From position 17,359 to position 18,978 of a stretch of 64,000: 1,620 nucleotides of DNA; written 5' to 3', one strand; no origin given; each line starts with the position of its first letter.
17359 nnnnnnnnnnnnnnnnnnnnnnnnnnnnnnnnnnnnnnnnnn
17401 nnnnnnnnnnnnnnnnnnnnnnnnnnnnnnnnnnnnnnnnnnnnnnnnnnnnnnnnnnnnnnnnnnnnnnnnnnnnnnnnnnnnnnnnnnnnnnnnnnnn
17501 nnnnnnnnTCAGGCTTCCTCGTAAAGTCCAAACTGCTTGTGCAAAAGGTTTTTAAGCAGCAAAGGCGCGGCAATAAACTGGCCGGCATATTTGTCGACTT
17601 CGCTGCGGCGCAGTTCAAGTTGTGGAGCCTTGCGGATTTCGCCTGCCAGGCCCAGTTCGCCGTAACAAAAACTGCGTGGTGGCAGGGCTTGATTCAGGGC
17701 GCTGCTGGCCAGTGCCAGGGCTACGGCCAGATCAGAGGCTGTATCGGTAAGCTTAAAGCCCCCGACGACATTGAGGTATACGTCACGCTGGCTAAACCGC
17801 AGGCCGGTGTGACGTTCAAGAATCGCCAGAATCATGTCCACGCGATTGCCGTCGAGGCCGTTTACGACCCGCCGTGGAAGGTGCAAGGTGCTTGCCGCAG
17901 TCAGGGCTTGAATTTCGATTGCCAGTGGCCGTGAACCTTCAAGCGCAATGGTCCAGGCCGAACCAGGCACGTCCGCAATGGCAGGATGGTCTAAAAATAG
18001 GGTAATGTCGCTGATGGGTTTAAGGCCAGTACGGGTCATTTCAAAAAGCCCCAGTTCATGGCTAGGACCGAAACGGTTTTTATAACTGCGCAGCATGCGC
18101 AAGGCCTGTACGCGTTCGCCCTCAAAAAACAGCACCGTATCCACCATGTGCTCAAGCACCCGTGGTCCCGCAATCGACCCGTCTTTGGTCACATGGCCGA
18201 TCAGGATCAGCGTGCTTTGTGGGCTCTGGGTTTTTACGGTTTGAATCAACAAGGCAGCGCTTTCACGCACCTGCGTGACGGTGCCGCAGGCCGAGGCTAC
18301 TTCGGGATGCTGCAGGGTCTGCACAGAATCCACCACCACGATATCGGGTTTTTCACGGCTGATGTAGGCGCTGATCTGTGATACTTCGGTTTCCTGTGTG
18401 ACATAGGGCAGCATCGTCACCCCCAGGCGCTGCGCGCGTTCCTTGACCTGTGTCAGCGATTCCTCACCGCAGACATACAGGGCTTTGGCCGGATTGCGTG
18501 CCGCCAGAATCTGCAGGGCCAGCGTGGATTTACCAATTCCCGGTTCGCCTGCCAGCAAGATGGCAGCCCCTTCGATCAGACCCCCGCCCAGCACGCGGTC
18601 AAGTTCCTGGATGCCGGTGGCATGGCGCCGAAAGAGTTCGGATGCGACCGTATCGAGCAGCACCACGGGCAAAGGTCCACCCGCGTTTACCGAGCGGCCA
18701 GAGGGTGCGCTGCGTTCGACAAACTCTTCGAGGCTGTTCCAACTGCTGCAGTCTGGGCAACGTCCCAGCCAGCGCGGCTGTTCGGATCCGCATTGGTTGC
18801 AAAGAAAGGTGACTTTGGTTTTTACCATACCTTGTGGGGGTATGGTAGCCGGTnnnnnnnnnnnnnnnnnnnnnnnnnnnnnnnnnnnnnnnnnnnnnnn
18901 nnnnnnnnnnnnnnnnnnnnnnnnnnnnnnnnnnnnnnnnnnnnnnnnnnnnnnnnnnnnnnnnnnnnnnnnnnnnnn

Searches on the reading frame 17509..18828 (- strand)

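Call 83: search_protein_families(library=pfam, proteins=[window:17509-18828:-], max_evalue=0.001)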
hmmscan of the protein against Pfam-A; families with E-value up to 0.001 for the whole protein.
window:17509-18828:- (439 aa): 11 families
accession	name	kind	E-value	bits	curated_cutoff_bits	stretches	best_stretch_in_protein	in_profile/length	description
PF06745.19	ATPase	-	1.9e-18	67.1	26.6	1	71-143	3-78/231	KaiC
PF18073.7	Zn_ribbon_LapB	-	4.5e-12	45.9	25.7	1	9-35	2-28/28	Rubredoxin metal binding domain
PF13481.12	AAA_25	-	1.3e-09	38.4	27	1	65-217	11-194/195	AAA domain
PF13541.12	ChlI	-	1.5e-05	25.3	27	1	335-403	31-99/121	Subunit ChlI of Mg-chelatase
PF03796.21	DnaB_C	-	3e-05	24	27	1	70-132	3-67/255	DnaB-like helicase C terminal domain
PF13479.12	AAA_24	-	4.1e-05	23.9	27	1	88-181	3-85/195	AAA domain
PF07728.20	AAA_5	-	5.9e-05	23.5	22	1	90-186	2-91/139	AAA domain (dynein-related subfamily)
PF00004.35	AAA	-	7.7e-05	23.6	21.2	1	90-219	1-114/131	ATPase family associated with various cellular activities (AAA)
PF13191.12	AAA_16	-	0.00047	21.1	32.6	0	84-124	24-63/167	AAA ATPase domain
PF13401.12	AAA_22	-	0.00067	20.4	27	0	89-177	7-100/130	AAA domain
PF00154.27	RecA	-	0.00077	19.4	27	0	68-173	32-143/262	recA bacterial DNA recombination protein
